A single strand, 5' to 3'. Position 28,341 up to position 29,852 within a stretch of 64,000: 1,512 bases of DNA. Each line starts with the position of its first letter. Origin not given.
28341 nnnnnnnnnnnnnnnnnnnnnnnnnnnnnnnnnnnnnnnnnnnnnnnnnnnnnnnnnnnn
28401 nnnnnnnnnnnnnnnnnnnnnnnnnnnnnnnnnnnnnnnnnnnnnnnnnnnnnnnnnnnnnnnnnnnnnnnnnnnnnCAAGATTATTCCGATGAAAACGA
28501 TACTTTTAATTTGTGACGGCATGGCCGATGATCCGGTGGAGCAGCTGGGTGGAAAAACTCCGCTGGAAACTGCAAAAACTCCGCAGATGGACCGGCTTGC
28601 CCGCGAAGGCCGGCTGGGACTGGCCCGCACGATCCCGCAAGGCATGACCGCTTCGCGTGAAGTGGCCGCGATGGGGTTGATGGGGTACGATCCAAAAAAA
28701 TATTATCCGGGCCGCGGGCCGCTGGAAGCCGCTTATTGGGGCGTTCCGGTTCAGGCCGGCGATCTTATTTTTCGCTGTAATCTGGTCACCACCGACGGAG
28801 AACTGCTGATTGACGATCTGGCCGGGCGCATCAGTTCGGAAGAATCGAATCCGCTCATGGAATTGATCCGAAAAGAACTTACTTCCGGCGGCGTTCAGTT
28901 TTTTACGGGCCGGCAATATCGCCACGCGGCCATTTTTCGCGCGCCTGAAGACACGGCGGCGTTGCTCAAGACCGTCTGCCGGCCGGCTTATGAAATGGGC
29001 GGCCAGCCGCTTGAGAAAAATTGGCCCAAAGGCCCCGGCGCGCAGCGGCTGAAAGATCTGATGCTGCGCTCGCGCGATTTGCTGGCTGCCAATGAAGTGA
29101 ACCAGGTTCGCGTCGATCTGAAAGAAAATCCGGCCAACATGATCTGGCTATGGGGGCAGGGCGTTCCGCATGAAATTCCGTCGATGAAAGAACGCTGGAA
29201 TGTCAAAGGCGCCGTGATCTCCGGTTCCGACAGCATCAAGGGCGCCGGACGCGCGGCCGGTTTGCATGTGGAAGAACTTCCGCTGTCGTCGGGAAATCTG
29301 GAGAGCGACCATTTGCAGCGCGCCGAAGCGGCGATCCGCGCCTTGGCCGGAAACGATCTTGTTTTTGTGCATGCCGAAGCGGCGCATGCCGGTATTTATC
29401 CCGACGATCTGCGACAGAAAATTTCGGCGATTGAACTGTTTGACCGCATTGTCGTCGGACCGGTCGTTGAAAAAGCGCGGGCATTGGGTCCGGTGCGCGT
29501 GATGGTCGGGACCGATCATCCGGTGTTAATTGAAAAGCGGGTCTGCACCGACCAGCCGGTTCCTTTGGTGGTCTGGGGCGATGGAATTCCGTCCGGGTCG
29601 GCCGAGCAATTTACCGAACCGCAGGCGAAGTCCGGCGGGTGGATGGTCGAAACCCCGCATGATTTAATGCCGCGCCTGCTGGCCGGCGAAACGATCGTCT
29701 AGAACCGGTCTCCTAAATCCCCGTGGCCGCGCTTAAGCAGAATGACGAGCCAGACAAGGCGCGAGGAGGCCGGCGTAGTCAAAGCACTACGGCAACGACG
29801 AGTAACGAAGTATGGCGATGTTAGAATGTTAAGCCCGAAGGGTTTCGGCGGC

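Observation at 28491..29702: ApgM-family phosphoglycerate-mutase homolog occupying the thrB slot of a threonine operon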

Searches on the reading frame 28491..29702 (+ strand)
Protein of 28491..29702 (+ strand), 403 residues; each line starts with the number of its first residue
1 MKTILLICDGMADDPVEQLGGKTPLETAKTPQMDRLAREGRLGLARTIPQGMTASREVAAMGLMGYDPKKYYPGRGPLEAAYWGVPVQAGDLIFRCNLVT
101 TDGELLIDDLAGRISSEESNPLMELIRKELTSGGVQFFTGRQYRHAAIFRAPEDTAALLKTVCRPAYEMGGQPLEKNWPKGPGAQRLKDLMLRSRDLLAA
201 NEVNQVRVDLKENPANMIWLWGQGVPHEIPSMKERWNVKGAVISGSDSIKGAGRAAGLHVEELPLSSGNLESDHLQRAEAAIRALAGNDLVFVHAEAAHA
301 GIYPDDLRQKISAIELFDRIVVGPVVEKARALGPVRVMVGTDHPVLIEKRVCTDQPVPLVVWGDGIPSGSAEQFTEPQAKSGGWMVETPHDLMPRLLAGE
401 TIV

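Call 3: search_protein_families(library=pfam, proteins=[window:28491-29702:+])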
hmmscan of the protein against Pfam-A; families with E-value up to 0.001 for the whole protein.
window:28491-29702:+ (403 aa): 2 families
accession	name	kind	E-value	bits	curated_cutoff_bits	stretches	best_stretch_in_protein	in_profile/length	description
PF10143.14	PhosphMutase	-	1.5e-42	145.8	21.5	1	37-204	1-170/170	2,3-bisphosphoglycerate-independent phosphoglycerate mutase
PF01676.23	Metalloenzyme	-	5.8e-23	82.1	24.3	1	1-368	1-227/252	Metalloenzyme superfamily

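Call 4: search_protein_families(library=ncbifam, proteins=[window:28491-29702:+])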
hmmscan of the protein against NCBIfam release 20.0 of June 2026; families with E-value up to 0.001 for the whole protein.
window:28491-29702:+ (403 aa): 6 families
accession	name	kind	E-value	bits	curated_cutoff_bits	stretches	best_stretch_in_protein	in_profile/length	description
NF003242.0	PRK04200.1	equivalog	3.2e-117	391.7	426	1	1-397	1-393/395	cofactor-independent phosphoglycerate mutase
TIGR02535.1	hyp_Hser_kinase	hypoth_equivalog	7.8e-115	383.8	446.3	1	1-397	1-396/397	proposed homoserine kinase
TIGR00306.2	apgM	subfamily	3.7e-114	381.8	320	1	2-397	1-403/403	2,3-bisphosphoglycerate-independent phosphoglycerate mutase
NF003104.0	PRK04024.1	equivalog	5.4e-75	252.7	489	1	1-395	3-399/412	2,3-bisphosphoglycerate-independent phosphoglycerate mutase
NF038358.1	phophono_PhpG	equivalog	1.7e-51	175.3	545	2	2-163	1-166/417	CMP-5'-phosphonoformate--3-phosphoglycerate phosphonoformyl transferase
NF003160.0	PRK04135.1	equivalog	1.5e-46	158.8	468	1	2-398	17-393/403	2,3-bisphosphoglycerate-independent phosphoglycerate mutase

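Call 6: search_solved_structures(query=window:28491-29702:+, show_alignments=1)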
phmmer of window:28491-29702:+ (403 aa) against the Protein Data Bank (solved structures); distinct sequences matched with E-value up to 0.001: 3.
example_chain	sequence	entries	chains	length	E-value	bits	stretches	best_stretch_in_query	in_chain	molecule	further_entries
2zkt_A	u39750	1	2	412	1.3e-49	172.4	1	2-396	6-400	2,3-bisphosphoglycerate-independent phosphoglycerate mutase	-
3idd_A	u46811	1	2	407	1.9e-44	155.4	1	3-395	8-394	2,3-bisphosphoglycerate-independent phosphoglycerate mutase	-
3kd8_A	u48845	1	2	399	2.3e-44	155.1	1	3-394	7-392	2,3-bisphosphoglycerate-independent phosphoglycerate mutase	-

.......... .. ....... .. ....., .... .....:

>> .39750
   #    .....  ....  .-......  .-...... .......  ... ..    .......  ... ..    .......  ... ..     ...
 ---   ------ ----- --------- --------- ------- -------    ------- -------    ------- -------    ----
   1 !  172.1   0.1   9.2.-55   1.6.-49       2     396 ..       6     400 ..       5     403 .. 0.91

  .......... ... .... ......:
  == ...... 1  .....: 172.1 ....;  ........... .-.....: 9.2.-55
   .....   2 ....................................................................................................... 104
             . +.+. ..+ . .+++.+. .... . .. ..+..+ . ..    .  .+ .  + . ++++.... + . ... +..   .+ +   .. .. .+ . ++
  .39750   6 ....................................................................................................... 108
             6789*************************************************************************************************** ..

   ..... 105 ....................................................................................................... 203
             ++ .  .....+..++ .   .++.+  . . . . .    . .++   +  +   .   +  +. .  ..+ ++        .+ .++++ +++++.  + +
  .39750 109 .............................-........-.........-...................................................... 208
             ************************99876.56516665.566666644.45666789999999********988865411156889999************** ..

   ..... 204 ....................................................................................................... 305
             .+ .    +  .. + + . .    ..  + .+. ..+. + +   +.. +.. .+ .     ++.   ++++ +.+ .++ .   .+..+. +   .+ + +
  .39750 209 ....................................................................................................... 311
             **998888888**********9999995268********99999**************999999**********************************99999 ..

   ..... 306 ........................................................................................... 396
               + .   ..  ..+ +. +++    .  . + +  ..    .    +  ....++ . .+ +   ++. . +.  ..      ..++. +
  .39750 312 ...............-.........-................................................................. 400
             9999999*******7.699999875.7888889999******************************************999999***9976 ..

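Call 11: find_encoding_contigs(protein=window:28491-29702:+, flank=10000, max_places=6)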
Protein window:28491-29702:+ (403 aa): 1 contig read that carries it; 1 place shown.
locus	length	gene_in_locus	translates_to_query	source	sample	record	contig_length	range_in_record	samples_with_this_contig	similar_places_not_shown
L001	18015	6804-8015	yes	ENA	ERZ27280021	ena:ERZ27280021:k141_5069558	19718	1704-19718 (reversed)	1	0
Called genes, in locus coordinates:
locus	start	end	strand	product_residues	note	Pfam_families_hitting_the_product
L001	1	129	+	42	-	?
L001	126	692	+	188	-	PF10502:Peptidase_S26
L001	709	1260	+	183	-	PF01066:CDP-OH_P_transf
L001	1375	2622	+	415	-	PF00009:GTP_EFTU (weak), PF01926:MMR_HSR1, PF00350:Dynamin_N (faint), PF00009:GTP_EFTU (weak), PF01926:MMR_HSR1, PF02421:FeoB_N, PF14714:KH_dom-like (weak)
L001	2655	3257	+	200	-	PF02660:G3P_acyltransf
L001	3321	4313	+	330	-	PF01210:NAD_Gly3P_dh_N, PF03807:F420_oxidored (faint), PF07479:NAD_Gly3P_dh_C, PF20618:GPD_NAD_C_bact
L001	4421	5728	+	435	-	PF03447:NAD_binding_3, PF00742:Homoserine_dh, PF01842:ACT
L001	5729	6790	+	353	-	PF00291:PALP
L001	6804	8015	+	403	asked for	PF01676:Metalloenzyme, PF10143:PhosphMutase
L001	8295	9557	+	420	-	PF00696:AA_kinase, PF01842:ACT, PF22468:ACT_9 (weak), PF13840:ACT_7, PF22468:ACT_9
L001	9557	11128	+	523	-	PF00682:HMGL-like, PF22617:HCS_D2, PF08502:LeuA_dimer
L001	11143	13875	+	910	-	PF00133:tRNA-synt_1, PF09334:tRNA-synt_1g, PF13603:tRNA-synt_1_2 (weak), PF09334:tRNA-synt_1g, PF08264:Anticodon_1, PF10458:Val_tRNA-synt_C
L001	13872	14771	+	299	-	PF02749:QRPTase_N, PF01729:QRPTase_C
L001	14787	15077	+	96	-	-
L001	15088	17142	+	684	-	PF04851:ResIII, PF17757:UvrB_inter, PF27431:UvrB_3rd, PF00271:Helicase_C, PF12344:UvrB, PF02151:UVR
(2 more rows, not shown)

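Call 12: find_homologous_proteins(query=window:28491-29702:+, max_evalue=1e-10)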
Query window:28491-29702:+ (403 aa): 3361 proteins with E <= 1e-10 among 8000 candidates; the best 120 are listed.
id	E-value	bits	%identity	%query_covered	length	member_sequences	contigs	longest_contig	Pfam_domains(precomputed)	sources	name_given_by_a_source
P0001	1.9e-270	915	100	100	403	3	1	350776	PF10143.15,PF01676.24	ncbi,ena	-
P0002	1.4e-224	764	85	98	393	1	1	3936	PF10143.15,PF01676.24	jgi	jgi:2,3-bisphosphoglycerate-independent phosphoglycerate mutase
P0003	4.3e-221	752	80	100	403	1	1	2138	PF10143.15,PF01676.24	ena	-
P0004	1.4e-145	503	56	99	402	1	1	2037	PF10143.15,PF01676.24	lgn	-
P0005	1.1e-143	497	55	100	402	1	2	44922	PF10143.15,PF01676.24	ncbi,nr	ncbi:MAG: cofactor-independent phosphoglycerate mutase [Candidatus Omnitrophica bacterium]|nr:cofact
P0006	3.2e-143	496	54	100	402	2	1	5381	PF10143.15,PF01676.24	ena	-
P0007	5.8e-142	491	54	100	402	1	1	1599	PF10143.15,PF01676.24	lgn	-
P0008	3.2e-141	489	53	100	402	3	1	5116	PF10143.15,PF01676.24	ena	-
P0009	7.7e-140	484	54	100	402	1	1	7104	PF10143.15,PF01676.24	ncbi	-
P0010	8.8e-140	484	54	100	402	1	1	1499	PF10143.15,PF01676.24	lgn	-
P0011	9.1e-139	481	53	100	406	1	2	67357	PF10143.15,PF01676.24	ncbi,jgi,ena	-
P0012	1.3e-138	480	54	99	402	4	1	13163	PF10143.15,PF01676.24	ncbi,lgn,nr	ncbi:MAG: cofactor-independent phosphoglycerate mutase [Candidatus Omnitrophota bacterium]|nr:cofact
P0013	2.9e-138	479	53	99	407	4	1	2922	PF10143.15,PF01676.24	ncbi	-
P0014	9.1e-138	478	55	100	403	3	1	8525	PF10143.15,PF01676.24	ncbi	-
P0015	7.3e-137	475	52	100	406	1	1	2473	PF10143.15,PF01676.24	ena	-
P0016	9.9e-137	474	52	100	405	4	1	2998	PF10143.15,PF01676.24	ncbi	-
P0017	1.4e-136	474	54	100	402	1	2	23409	PF10143.15,PF01676.24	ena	-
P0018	1.4e-136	474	53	100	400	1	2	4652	PF10143.15,PF01676.24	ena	-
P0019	1.6e-136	473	52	100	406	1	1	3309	PF10143.15,PF01676.24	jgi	-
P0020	1.8e-136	473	52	100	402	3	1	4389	PF10143.15,PF01676.24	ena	-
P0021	1.9e-136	473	54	100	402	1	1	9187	PF10143.15,PF01676.24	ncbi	-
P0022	3.6e-136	472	54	100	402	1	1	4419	PF10143.15,PF01676.24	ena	-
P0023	7.8e-136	471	52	99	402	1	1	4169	PF10143.15,PF01676.24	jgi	jgi:2,3-bisphosphoglycerate-independent phosphoglycerate mutase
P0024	1.5e-135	470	54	100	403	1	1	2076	PF10143.15,PF01676.24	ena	-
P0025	2.2e-135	470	51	100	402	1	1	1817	PF10143.15,PF01676.24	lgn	-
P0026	2.3e-135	470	53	100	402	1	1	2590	PF10143.15,PF01676.24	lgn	-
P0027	3.4e-135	469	53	99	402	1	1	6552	PF10143.15,PF01676.24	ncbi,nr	ncbi:MAG: cofactor-independent phosphoglycerate mutase [Candidatus Omnitrophica bacterium]|nr:cofact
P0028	3.5e-135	469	52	100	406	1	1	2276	PF10143.15,PF01676.24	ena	-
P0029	4.4e-135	469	52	100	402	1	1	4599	PF10143.15,PF01676.24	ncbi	-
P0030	4.9e-135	469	53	100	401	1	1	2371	PF10143.15,PF01676.24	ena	-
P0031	5.7e-135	468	52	100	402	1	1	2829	PF10143.15,PF01676.24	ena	-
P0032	6.4e-135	468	52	100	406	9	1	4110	PF10143.15,PF01676.24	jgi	-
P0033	7.7e-135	468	53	100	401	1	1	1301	PF10143.15,PF01676.24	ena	-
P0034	4.4e-134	465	53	100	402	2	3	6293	PF10143.15,PF01676.24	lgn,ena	-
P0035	4.7e-134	465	53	100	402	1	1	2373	PF10143.15,PF01676.24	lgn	-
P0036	7.6e-134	465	52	100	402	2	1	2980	PF10143.15,PF01676.24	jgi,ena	-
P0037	8.3e-134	465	52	100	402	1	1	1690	PF10143.15,PF01676.24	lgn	-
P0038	1.6e-133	464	53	100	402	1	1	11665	PF10143.15,PF01676.24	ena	-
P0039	1.7e-133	464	53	100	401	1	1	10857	PF10143.15,PF01676.24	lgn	-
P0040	2.2e-133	463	54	99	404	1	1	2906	PF10143.15,PF01676.24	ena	-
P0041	2.7e-133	463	52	100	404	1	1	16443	PF10143.15,PF01676.24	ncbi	-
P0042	8.2e-133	461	53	99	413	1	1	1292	PF10143.15,PF01676.24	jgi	jgi:2,3-bisphosphoglycerate-independent phosphoglycerate mutase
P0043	3.2e-132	459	52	100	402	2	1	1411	PF10143.15,PF01676.24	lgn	-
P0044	5.3e-132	459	51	100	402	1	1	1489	PF10143.15,PF01676.24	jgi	-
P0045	9.2e-132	458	52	100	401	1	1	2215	PF10143.15,PF01676.24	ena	-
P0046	1.0e-131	458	52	100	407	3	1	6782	PF10143.15,PF01676.24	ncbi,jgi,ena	-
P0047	2.5e-131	456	52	100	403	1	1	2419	PF10143.15,PF01676.24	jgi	jgi:2,3-bisphosphoglycerate-independent phosphoglycerate mutase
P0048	1.3e-130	454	51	100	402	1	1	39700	PF10143.15,PF01676.24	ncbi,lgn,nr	ncbi:MAG: cofactor-independent phosphoglycerate mutase [Candidatus Omnitrophica bacterium]|nr:cofact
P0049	1.8e-130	454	53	100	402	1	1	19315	PF10143.15,PF01676.24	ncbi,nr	ncbi:MAG: cofactor-independent phosphoglycerate mutase [Candidatus Omnitrophica bacterium]|nr:cofact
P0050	2.0e-130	453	52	100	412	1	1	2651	PF10143.15,PF01676.24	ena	-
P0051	4.4e-130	452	51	100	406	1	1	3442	PF10143.15,PF01676.24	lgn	-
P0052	5.1e-130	452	50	100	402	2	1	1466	PF10143.15,PF01676.24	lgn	-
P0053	1.0e-129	451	52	100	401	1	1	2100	PF10143.15,PF01676.24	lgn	-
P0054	2.1e-129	450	50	100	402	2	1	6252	PF10143.15,PF01676.24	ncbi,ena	-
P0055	1.1e-128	448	51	100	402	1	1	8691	PF10143.15,PF01676.24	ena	-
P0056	1.9e-128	447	51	100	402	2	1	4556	PF10143.15,PF01676.24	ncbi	-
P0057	2.3e-128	447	50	100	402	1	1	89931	PF10143.15,PF01676.24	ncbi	-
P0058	5.6e-128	445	51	100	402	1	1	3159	PF10143.15,PF01676.24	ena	-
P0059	1.4e-127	444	50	99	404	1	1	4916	PF10143.15,PF01676.24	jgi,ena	-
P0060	1.9e-127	444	50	100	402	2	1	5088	PF10143.15,PF01676.24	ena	-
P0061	6.7e-127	442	50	99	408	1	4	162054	PF10143.15,PF01676.24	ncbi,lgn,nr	ncbi:MAG: cofactor-independent phosphoglycerate mutase [Candidatus Omnitrophica bacterium]|nr:cofact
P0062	1.9e-126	440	52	100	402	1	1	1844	PF10143.15,PF01676.24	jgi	jgi:2,3-bisphosphoglycerate-independent phosphoglycerate mutase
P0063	2.5e-126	440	51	99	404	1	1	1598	PF10143.15,PF01676.24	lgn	-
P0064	7.3e-126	438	50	99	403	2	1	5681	PF10143.15,PF01676.24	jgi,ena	-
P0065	2.6e-125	437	51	99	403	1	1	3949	PF10143.15,PF01676.24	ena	-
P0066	2.7e-124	433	49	100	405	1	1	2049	PF10143.15,PF01676.24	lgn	-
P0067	2.0e-123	430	50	100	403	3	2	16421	PF10143.15,PF01676.24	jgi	jgi:2,3-bisphosphoglycerate-independent phosphoglycerate mutase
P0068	3.4e-123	430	50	100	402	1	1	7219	PF10143.15,PF01676.24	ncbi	-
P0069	1.4e-119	418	50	97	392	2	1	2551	PF10143.15,PF01676.24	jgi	jgi:2,3-bisphosphoglycerate-independent phosphoglycerate mutase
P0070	1.4e-118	414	49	99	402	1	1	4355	PF10143.15,PF01676.24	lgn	-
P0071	4.2e-118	413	48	100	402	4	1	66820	PF10143.15,PF01676.24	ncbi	-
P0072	9.7e-117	408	55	84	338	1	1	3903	PF10143.15,PF01676.24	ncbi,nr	ncbi:MAG: cofactor-independent phosphoglycerate mutase, partial [Candidatus Omnitrophica bacterium]|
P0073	1.3e-112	395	47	100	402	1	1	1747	PF10143.15,PF01676.24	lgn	-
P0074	2.3e-110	387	47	100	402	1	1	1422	PF10143.15,PF01676.24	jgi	-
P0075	1.2e-107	378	46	99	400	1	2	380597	PF10143.15,PF01676.24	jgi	jgi:2,3-bisphosphoglycerate-independent phosphoglycerate mutase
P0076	1.0e-106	375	46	100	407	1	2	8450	PF10143.15,PF01676.24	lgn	-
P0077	1.6e-106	375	46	99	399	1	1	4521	PF10143.15,PF01676.24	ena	-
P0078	2.4e-106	374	46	95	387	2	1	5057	PF10143.15,PF01676.24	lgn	-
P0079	3.0e-106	374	44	99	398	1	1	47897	PF10143.15,PF01676.24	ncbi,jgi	jgi:2,3-bisphosphoglycerate-independent phosphoglycerate mutase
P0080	9.7e-106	372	46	99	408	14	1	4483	PF10143.15,PF01676.24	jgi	-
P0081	1.7e-104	368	43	100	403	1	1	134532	PF10143.15,PF01676.24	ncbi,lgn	ncbi:MAG: cofactor-independent phosphoglycerate mutase [Candidatus Omnitrophota bacterium]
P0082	3.6e-104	367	45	99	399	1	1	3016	PF10143.15,PF01676.24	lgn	-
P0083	3.7e-104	367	45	99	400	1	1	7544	PF10143.15,PF01676.24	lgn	-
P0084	4.2e-104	367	46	99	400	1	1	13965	PF10143.15,PF01676.24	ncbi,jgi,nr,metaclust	ncbi:MAG: phosphoglycerate mutase [Omnitrophica WOR_2 bacterium SM23_29]|nr:MAG: phosphoglycerate mu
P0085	4.2e-104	367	45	99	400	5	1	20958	PF10143.15,PF01676.24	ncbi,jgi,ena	ncbi:MAG: cofactor-independent phosphoglycerate mutase [Candidatus Omnitrophota bacterium]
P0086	9.5e-104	366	46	99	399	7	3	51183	PF10143.15,PF01676.24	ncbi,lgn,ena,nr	ncbi:MAG: cofactor-independent phosphoglycerate mutase [Omnitrophica WOR_2 bacterium RIFCSPLOWO2_12_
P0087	1.2e-103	365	44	99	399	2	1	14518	PF10143.15,PF01676.24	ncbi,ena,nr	ncbi:MAG: cofactor-independent phosphoglycerate mutase [Candidatus Omnitrophica bacterium CG1_02_49_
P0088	1.7e-103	365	45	99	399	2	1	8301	PF10143.15,PF01676.24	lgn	-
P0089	1.8e-103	365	46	99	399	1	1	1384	PF10143.15,PF01676.24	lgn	-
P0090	2.6e-103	364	45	99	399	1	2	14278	PF10143.15,PF01676.24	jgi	-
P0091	2.8e-103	364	44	99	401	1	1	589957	PF10143.15,PF01676.24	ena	-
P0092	2.9e-103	364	45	99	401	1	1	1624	PF10143.15,PF01676.24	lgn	-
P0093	3.3e-103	364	45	99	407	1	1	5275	PF10143.15,PF01676.24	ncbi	-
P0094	3.4e-103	364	45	99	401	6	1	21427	PF10143.15,PF01676.24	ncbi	ncbi:MAG: cofactor-independent phosphoglycerate mutase [Candidatus Omnitrophota bacterium]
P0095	3.7e-103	364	43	99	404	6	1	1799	PF10143.15,PF01676.24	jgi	-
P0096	3.8e-103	364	44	99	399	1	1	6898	PF10143.15,PF01676.24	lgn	-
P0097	4.3e-103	363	45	99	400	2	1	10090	PF10143.15,PF01676.24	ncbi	-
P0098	4.4e-103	363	45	99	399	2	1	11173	PF10143.15,PF01676.24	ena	-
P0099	4.9e-103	363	46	99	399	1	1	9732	PF10143.15,PF01676.24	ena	-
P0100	5.4e-103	363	46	99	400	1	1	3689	PF10143.15,PF01676.24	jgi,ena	-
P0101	6.0e-103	363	45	99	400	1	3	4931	PF10143.15,PF01676.24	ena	-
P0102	7.9e-103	363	46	99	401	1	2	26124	PF10143.15,PF01676.24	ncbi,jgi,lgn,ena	ncbi:MAG: cofactor-independent phosphoglycerate mutase [Candidatus Omnitrophota bacterium]|jgi:2,3-b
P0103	8.2e-103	362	44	99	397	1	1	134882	PF10143.15,PF01676.24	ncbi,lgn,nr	ncbi:MAG: cofactor-independent phosphoglycerate mutase [Candidatus Omnitrophota bacterium]|nr:cofact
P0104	8.3e-103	362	46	99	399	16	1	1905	PF10143.15,PF01676.24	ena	-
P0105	8.4e-103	362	46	99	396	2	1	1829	PF10143.15,PF01676.24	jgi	jgi:2,3-bisphosphoglycerate-independent phosphoglycerate mutase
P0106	1.0e-102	362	43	100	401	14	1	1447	PF10143.15,PF01676.24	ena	-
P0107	1.0e-102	362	44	98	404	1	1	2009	PF10143.15,PF01676.24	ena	-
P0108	1.1e-102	362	46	99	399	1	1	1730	PF10143.15,PF01676.24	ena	-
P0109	1.3e-102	362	44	98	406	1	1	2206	PF10143.15,PF01676.24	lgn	-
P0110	2.0e-102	361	45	99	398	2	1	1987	PF10143.15,PF01676.24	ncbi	-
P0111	2.0e-102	361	44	98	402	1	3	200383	PF10143.15,PF01676.24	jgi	jgi:2,3-bisphosphoglycerate-independent phosphoglycerate mutase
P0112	2.0e-102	361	44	99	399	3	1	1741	PF10143.15,PF01676.24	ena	-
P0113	2.4e-102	361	45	98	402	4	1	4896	PF10143.15,PF01676.24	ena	-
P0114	2.5e-102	361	44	99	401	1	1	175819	PF10143.15,PF01676.24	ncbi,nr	ncbi:MAG: cofactor-independent phosphoglycerate mutase [Candidatus Omnitrophica bacterium]|nr:cofact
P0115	2.7e-102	361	45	98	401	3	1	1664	PF10143.15,PF01676.24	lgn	-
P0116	3.1e-102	361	43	99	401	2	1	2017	PF10143.15,PF01676.24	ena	-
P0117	3.8e-102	360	43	99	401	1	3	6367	PF10143.15,PF01676.24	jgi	jgi:2,3-bisphosphoglycerate-independent phosphoglycerate mutase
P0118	4.0e-102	360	45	99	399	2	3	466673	PF10143.15,PF01676.24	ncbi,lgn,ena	-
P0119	4.2e-102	360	45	99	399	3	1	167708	PF10143.15,PF01676.24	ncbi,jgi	ncbi:MAG: cofactor-independent phosphoglycerate mutase [Candidatus Omnitrophota bacterium]|jgi:2,3-b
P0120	5.8e-102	360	43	99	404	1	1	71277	PF10143.15,PF01676.24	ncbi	-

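Call 22: find_encoding_contigs(protein=P0003, flank=10000, max_places=3)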
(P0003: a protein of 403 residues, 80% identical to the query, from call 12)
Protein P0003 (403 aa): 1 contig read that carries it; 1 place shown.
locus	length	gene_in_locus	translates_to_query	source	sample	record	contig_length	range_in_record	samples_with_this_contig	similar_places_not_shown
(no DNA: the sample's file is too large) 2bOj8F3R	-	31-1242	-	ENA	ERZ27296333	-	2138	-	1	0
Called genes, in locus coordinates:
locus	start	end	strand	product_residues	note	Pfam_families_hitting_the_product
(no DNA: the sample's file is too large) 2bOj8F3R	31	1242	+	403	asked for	PF01676:Metalloenzyme, PF10143:PhosphMutase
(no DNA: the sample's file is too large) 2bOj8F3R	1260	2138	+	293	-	?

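Call 23: find_encoding_contigs(protein=P0002, flank=10000, max_places=3)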
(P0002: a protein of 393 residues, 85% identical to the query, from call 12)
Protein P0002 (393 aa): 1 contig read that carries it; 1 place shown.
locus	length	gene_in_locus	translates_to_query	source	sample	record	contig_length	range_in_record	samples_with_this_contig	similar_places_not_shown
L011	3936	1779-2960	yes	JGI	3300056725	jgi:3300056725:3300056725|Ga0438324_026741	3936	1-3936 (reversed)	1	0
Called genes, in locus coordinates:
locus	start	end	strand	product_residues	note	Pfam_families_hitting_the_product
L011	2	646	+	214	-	?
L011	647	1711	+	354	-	PF00291:PALP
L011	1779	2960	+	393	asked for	PF01676:Metalloenzyme, PF10143:PhosphMutase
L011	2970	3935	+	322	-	?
